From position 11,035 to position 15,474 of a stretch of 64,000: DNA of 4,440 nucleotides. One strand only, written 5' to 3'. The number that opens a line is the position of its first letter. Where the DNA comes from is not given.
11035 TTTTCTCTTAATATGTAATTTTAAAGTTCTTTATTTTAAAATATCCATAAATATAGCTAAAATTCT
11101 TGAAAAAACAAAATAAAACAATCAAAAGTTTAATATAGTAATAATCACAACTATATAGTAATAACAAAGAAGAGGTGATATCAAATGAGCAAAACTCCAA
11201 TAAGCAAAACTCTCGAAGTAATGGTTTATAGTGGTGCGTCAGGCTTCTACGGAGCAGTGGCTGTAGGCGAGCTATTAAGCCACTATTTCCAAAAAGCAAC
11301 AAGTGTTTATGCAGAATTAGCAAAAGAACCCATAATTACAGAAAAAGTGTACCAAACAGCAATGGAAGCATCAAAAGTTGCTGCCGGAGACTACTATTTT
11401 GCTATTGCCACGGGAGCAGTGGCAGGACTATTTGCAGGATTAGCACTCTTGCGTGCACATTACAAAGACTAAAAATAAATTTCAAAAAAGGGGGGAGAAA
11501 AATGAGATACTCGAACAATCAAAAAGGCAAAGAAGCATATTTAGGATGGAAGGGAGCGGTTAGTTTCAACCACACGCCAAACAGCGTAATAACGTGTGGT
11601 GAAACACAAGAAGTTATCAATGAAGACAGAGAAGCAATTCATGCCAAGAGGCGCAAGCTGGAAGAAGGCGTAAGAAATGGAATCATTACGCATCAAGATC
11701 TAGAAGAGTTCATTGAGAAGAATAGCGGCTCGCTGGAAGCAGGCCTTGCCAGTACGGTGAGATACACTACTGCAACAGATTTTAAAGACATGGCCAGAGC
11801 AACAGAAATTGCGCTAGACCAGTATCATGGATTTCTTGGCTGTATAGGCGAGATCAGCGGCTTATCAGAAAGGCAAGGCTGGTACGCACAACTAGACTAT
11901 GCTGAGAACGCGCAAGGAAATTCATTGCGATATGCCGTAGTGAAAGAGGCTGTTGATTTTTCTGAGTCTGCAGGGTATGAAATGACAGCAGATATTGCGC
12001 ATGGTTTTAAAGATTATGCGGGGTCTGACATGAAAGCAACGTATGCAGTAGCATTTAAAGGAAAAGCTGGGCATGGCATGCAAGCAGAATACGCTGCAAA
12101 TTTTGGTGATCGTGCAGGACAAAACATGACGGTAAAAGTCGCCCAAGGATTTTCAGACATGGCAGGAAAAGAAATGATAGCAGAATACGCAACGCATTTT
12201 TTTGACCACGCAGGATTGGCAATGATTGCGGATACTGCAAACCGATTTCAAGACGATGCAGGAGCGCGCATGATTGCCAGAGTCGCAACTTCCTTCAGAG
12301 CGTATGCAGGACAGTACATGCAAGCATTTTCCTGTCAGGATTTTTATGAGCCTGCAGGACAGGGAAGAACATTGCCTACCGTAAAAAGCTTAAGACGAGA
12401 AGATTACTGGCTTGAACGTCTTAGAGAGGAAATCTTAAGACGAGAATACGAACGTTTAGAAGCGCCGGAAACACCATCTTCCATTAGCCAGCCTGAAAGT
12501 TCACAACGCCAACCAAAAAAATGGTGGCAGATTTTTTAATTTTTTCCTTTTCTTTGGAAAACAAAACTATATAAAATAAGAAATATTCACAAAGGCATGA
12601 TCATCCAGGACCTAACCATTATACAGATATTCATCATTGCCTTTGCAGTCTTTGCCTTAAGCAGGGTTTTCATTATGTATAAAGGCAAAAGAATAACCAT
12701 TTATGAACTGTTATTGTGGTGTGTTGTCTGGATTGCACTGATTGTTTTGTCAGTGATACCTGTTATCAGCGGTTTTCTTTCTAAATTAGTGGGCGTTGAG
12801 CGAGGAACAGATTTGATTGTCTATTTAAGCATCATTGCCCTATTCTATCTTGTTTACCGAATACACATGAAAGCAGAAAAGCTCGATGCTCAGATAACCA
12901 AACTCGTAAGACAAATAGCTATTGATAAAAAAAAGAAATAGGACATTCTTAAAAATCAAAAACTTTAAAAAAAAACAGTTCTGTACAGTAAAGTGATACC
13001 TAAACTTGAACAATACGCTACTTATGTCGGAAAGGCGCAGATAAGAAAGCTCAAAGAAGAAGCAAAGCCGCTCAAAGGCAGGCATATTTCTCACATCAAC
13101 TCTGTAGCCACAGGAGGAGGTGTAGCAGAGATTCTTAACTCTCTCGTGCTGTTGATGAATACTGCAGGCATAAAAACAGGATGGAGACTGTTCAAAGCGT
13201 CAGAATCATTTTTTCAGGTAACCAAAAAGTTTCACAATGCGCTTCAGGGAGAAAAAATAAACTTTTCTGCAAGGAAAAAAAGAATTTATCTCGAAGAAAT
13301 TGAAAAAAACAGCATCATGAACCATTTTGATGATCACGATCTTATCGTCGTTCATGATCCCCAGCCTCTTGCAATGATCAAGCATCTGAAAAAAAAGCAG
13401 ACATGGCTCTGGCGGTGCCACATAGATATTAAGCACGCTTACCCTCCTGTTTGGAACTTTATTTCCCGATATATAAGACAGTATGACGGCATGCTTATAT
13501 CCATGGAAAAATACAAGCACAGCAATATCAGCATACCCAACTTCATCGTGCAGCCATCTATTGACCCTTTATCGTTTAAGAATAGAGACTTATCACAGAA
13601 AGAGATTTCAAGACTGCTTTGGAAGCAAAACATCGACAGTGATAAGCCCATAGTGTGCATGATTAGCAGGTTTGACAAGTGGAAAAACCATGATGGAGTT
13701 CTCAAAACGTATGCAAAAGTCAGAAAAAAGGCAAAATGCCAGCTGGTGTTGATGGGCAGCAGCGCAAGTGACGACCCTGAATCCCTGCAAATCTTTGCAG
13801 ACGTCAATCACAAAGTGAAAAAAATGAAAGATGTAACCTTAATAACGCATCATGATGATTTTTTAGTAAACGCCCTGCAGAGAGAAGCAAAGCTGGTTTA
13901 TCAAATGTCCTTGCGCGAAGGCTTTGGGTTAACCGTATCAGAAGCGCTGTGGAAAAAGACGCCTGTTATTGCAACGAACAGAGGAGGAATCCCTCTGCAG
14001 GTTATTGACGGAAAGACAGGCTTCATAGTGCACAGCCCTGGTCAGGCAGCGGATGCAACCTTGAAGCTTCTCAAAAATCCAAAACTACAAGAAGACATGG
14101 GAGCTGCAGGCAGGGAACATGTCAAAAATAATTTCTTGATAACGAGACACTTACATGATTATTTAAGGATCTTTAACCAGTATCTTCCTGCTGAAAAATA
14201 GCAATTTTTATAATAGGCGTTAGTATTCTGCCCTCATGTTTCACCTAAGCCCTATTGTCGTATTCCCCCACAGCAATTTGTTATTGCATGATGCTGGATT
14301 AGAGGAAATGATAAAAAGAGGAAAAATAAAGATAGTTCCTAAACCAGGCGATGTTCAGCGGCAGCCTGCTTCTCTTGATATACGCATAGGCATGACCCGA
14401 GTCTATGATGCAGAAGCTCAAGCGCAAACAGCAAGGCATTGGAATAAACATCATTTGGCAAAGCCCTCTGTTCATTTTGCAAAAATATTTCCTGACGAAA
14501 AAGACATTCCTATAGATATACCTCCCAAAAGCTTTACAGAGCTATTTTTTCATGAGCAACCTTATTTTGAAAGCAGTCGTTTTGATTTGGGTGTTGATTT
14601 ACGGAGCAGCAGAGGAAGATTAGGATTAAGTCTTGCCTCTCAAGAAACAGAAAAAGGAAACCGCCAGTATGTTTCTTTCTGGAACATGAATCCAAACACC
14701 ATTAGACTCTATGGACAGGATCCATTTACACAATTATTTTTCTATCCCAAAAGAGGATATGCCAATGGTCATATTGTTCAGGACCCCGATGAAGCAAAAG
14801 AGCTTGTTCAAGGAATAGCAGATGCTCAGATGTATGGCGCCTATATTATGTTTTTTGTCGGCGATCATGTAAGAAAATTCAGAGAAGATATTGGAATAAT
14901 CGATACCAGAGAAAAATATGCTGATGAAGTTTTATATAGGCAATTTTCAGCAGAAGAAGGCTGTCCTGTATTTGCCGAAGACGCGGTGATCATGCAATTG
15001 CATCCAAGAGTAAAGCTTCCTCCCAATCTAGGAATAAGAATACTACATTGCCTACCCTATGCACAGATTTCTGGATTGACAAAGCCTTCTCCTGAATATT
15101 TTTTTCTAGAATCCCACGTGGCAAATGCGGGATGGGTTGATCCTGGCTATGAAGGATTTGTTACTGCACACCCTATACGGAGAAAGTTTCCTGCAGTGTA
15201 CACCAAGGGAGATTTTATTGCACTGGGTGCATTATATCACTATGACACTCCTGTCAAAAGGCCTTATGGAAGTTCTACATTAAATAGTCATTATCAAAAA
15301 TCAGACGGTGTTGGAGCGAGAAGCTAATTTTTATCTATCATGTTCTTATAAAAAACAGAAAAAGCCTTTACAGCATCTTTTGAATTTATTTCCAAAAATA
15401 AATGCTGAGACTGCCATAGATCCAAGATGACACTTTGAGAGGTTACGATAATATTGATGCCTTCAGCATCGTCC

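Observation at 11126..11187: Conserved promoter plus 5'UTR module reused upstream of two paralogous small-protein genes (second copy 20211..20267)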

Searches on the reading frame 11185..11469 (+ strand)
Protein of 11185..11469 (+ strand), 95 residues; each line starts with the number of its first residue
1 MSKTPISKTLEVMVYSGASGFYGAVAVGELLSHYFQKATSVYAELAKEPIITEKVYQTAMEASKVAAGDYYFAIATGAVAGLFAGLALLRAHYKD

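Call 13: find_encoding_contigs(protein=window:11185-11469:+, flank=3000, max_places=6)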
Protein window:11185-11469:+ (95 aa): no gene with exactly this product is on record in the collection.

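Call 15: search_protein_families(library=pfam, proteins=[window:11185-11469:+], max_evalue=0.01)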
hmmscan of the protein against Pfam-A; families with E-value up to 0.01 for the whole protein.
window:11185-11469:+ (95 aa): 0 families

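Call 19: find_homologous_proteins(query=window:11185-11469:+, max_evalue=0.01)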
Query window:11185-11469:+ (95 aa): 1 proteins with E <= 0.01 among 6 candidates.
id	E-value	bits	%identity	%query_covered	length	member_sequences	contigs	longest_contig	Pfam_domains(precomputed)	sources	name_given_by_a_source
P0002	5.1e-52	191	100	100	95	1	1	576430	-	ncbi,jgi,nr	ncbi:hypothetical protein C4573_04610 [Candidatus Woesearchaeota archaeon]|nr:MAG: hypothetical prot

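Call 39: predict_structure(protein=window:11185-11469:+)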
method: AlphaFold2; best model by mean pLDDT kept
length: 95 residues; sequences in the alignment: 1
mean_pLDDT: 68.9   pTM: 0.37
mean pLDDT of the five models: 68.9, 66.5, 63.3, 63.0, 62.9
residues with pLDDT >= 90: 0; 70-90: 49; 50-70: 44; < 50: 2
segments of 3 or more residues with pLDDT < 50: none
pLDDT, mean of each block of 10 residues (from residue 1): 64 56 62 73 70 76 69 73 79 67
secondary structure, 60 per line:
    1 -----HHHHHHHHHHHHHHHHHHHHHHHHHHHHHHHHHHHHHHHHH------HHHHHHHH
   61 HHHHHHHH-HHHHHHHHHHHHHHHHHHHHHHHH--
elements in order: H6-46 H53-68 H70-93

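Call 52: search_protein_families(library=phrogs, proteins=[window:11185-11469:+], max_evalue=0.01)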
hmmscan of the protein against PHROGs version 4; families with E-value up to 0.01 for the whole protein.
window:11185-11469:+ (95 aa): 0 families

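Call 53: search_protein_families(library=ncbifam, proteins=[window:11185-11469:+], max_evalue=0.01)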
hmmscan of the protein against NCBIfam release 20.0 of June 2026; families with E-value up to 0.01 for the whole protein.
window:11185-11469:+ (95 aa): 0 families

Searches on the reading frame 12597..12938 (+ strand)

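Call 41: search_protein_families(library=pfam, proteins=[window:12597-12938:+], max_evalue=0.001)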
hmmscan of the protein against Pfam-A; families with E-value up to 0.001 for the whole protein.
window:12597-12938:+ (114 aa): 1 family
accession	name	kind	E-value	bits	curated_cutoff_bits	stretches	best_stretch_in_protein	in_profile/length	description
PF10066.14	DUF2304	-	2.6e-27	95.6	25.5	1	8-112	1-105/106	Uncharacterized conserved protein (DUF2304)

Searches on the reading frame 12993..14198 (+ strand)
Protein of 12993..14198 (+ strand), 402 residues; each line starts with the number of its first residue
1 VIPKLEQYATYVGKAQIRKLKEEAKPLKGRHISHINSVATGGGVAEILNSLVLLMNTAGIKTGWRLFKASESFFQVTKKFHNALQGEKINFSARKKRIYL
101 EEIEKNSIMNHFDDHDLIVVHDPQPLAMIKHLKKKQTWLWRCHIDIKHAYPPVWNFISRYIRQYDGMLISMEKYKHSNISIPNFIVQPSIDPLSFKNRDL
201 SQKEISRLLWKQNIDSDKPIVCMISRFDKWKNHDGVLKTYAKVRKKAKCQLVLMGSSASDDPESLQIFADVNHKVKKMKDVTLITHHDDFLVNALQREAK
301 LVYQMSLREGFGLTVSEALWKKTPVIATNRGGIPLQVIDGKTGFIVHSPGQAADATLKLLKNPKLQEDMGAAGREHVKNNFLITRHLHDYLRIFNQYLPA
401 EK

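Call 41: search_protein_families(library=pfam, proteins=[window:12993-14198:+], max_evalue=0.001)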
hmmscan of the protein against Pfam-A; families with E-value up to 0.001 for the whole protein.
window:12993-14198:+ (402 aa): 5 families
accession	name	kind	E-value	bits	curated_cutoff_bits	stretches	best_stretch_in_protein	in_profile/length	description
PF21269.3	TreT_GT1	-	3.2e-54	183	27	1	34-175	1-143/144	Trehalose synthase, N-terminal domain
PF00534.26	Glycos_transf_1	-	2.5e-29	102.5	26.4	1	209-375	6-171/172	Glycosyl transferases group 1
PF13692.12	Glyco_trans_1_4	-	2.2e-19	70.6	27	1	219-362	2-142/142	Glycosyl transferases group 1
PF20706.3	GT4-conflict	-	3.3e-08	33.4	26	1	217-333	196-316/385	Family 4 Glycosyltransferase in conflict systems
PF13524.12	Glyco_trans_1_2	-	0.00075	19.9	25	0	301-389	49-141/144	Glycosyl transferase-like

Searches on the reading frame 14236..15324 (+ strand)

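Call 41: search_protein_families(library=pfam, proteins=[window:14236-15324:+], max_evalue=0.001)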
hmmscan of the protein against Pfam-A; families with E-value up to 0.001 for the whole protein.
window:14236-15324:+ (363 aa): 1 family
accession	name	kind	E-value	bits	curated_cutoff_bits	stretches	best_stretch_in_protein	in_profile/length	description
PF22769.1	DCD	-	5.7e-07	30.2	27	0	17-170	2-151/153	dCTP deaminase-like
